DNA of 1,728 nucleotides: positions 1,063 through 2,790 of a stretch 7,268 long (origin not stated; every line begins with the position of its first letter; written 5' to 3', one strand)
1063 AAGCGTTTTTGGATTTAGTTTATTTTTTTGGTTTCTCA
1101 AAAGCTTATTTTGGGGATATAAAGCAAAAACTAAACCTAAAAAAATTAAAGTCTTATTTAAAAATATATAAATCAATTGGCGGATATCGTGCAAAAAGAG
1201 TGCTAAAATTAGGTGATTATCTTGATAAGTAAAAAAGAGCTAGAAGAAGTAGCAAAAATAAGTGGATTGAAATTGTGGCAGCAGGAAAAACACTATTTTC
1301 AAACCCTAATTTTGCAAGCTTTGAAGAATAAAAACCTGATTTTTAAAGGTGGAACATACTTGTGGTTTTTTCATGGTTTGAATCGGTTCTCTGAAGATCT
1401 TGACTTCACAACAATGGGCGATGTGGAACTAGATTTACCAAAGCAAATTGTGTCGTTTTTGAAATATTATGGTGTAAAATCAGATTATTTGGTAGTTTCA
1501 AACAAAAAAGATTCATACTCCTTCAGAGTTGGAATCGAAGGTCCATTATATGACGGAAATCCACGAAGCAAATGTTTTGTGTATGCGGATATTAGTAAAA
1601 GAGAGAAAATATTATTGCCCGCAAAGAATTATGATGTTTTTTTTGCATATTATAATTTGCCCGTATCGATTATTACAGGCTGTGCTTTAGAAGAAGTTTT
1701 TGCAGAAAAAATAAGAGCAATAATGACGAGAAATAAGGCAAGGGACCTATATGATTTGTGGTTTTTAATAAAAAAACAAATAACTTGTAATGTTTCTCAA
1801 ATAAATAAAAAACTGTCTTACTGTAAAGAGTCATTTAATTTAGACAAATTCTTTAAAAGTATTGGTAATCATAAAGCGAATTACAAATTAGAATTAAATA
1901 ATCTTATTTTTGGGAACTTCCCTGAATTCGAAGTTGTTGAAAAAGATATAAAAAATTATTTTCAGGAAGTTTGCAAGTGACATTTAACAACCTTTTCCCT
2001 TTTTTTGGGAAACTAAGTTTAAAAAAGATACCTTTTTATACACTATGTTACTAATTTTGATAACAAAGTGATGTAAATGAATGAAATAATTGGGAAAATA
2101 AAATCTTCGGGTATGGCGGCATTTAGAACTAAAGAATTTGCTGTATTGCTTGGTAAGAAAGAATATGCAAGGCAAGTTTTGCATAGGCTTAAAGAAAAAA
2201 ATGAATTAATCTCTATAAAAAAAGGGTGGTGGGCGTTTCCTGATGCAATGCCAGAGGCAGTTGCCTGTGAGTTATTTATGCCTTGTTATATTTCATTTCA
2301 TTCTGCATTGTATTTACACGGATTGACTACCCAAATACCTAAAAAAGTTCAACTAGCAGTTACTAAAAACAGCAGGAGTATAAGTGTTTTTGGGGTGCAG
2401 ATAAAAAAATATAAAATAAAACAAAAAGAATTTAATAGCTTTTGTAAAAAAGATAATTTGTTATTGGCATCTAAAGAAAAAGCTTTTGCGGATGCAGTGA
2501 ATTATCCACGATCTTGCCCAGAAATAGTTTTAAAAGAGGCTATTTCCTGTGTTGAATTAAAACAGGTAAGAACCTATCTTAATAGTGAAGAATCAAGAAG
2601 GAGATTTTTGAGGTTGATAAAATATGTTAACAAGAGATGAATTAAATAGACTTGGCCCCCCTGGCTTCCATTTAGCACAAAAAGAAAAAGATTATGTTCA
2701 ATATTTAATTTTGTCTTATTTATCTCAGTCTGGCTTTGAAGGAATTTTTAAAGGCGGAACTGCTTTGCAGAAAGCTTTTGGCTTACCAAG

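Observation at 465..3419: Two diverged AbiEi/AbiEii modules in tandem, each framed by the same 5' (88 bp) and 3' (~29 nt) ends: a cassette-like architecture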

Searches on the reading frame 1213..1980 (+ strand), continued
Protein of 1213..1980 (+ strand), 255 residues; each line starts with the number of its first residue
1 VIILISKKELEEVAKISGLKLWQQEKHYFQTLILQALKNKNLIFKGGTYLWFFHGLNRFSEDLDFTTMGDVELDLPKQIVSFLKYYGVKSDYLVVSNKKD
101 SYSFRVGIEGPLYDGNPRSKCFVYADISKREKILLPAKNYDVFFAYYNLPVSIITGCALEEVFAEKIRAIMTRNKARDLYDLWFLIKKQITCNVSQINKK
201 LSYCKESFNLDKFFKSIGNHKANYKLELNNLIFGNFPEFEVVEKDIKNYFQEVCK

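Call 69: find_related_loci(query=window:1213-1980:+, collection=viral_contigs, flank=3000)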
Query window:1213-1980:+ (255 aa) in viral_contigs; peptide patterns used: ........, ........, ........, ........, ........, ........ (x = any residue, [..] = any of these).
14 stretches matched a pattern, but none encodes a relative of the query by tblastn (E <= 1e-3).

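Call 71: find_encoding_contigs(protein=P0008, flank=3000, max_places=6)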
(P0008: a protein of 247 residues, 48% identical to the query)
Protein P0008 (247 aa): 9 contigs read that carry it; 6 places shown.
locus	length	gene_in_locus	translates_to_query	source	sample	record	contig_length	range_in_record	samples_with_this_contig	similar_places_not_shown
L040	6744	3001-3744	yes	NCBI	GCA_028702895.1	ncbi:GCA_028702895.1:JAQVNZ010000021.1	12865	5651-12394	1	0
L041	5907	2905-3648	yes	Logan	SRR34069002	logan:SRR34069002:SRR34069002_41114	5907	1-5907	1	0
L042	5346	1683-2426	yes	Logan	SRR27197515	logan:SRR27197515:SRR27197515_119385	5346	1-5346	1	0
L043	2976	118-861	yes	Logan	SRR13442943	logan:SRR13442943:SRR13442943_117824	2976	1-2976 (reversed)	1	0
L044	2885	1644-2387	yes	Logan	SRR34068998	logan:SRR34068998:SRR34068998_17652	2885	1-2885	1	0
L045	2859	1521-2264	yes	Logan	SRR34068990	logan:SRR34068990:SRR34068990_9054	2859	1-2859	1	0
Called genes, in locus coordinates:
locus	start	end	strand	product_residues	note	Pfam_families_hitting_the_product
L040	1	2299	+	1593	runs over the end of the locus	PF13385:Laminin_G_3, PF07495:Y_Y_Y (faint), PF13385:Laminin_G_3, PF03382:DUF285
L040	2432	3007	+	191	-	-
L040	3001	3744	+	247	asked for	PF08843:AbiEii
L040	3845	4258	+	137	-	-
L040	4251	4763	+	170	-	-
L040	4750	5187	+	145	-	-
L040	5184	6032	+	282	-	-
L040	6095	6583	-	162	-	-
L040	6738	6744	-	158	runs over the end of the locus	PF04021:Class_IIIsignal (weak)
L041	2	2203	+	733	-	?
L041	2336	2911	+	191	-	-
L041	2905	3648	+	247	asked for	PF08843:AbiEii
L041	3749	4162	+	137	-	-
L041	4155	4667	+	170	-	-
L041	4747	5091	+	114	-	-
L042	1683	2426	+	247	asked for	PF08843:AbiEii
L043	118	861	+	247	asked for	PF08843:AbiEii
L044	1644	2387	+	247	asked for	PF08843:AbiEii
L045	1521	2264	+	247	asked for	PF08843:AbiEii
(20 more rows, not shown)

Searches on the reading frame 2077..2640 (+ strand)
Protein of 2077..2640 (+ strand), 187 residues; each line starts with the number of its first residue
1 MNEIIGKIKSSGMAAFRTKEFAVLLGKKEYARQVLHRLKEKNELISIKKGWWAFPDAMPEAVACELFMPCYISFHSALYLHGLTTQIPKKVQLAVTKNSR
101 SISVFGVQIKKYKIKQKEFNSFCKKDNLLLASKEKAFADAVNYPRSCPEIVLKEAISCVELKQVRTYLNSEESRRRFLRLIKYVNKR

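Call 4: search_protein_families(library=pfam, proteins=[window:2077-2640:+], max_evalue=0.01)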
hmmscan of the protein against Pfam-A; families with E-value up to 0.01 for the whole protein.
window:2077-2640:+ (187 aa): 1 family
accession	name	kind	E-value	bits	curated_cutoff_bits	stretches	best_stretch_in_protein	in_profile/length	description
PF19570.5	DUF6088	-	0.00027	21.2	25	0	23-56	21-54/172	Family of unknown function (DUF6088)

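Call 5: search_protein_families(library=padloc, proteins=[window:2077-2640:+], max_evalue=0.01)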
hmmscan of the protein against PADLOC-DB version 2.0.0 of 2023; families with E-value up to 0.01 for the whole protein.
window:2077-2640:+ (187 aa): 37 families (the best 25 are shown)
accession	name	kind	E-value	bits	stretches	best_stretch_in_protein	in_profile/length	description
PDLC02267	AbiEi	-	7.2e-24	82.6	1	2-151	7-162/252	AbiEi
PDLC02255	AbiEi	-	1.3e-14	52.2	1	2-174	2-174/186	AbiEi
PDLC02225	AbiEi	-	7e-14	50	1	27-120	27-119/198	AbiEi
PDLC02265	AbiEi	-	1.6e-13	48.9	1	25-155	22-162/198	AbiEi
PDLC02230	AbiEi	-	1.8e-13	48.7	1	24-148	12-137/192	AbiEi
PDLC02241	AbiEi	-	1.9e-12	45.4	1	23-141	20-145/199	AbiEi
PDLC02272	AbiEi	-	2.3e-12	45.2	1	10-169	10-167/200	AbiEi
PDLC02226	AbiEi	-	4.9e-11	40.9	1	3-123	6-134/202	AbiEi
PDLC02283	AbiEi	-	5.1e-11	40.7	1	27-120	27-125/201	AbiEi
PDLC02269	AbiEi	-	2.1e-10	38.3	1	13-160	10-161/251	AbiEi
PDLC02276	AbiEi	-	3.4e-10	37.9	1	15-147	17-163/270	AbiEi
PDLC02287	AbiEi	-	4.5e-09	34.2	1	14-144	11-147/253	AbiEi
PDLC02248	AbiEi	-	2.9e-08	31.6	1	27-119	25-111/198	AbiEi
PDLC02266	AbiEi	-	3.3e-08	31.2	1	2-112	4-127/258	AbiEi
PDLC02263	AbiEi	-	4e-08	31.4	1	25-186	69-230/244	AbiEi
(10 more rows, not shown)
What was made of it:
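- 2077..2640 (+): AbiEi-B antitoxin/repressor (187 aa). PADLOC AbiEi, E 7e-24 (call 5).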

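Call 19: find_encoding_contigs(protein=window:2077-2640:+, flank=10000, max_places=10)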
Protein window:2077-2640:+ (187 aa): 10 contigs read that carry it; 9 places shown.
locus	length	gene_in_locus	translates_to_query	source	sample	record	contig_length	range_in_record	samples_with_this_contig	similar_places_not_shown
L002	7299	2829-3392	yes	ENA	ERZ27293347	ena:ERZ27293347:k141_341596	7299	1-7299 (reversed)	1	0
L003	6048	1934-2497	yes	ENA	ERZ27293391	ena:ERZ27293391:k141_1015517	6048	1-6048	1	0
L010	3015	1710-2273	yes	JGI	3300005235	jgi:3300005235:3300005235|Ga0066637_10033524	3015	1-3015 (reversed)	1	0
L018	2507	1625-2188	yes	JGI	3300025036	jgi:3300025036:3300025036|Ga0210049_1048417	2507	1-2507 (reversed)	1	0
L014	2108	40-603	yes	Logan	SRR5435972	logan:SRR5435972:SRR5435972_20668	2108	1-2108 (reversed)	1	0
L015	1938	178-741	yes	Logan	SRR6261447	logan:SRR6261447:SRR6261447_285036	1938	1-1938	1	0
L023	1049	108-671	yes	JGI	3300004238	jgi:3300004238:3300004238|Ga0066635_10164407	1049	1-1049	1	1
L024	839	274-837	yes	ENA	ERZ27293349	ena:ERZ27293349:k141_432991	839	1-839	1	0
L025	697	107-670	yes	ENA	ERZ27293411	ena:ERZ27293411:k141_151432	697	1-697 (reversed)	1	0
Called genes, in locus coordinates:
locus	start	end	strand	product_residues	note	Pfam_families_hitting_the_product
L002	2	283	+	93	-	?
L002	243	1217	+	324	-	-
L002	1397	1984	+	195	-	-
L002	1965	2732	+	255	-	PF08843:AbiEii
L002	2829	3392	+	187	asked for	-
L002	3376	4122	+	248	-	PF08843:AbiEii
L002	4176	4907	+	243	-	-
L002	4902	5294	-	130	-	PF10130:PIN_2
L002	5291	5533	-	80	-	PF26688:RHH_12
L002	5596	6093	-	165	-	PF02778:tRNA_int_endo_N, PF01974:tRNA_int_endo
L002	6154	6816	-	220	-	-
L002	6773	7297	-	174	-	?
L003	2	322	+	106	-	?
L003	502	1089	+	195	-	-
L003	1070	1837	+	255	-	PF08843:AbiEii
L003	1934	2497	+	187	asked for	-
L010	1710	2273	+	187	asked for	-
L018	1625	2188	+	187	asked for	-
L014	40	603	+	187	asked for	-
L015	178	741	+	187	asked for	-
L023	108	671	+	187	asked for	-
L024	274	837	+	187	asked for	?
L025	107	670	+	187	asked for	-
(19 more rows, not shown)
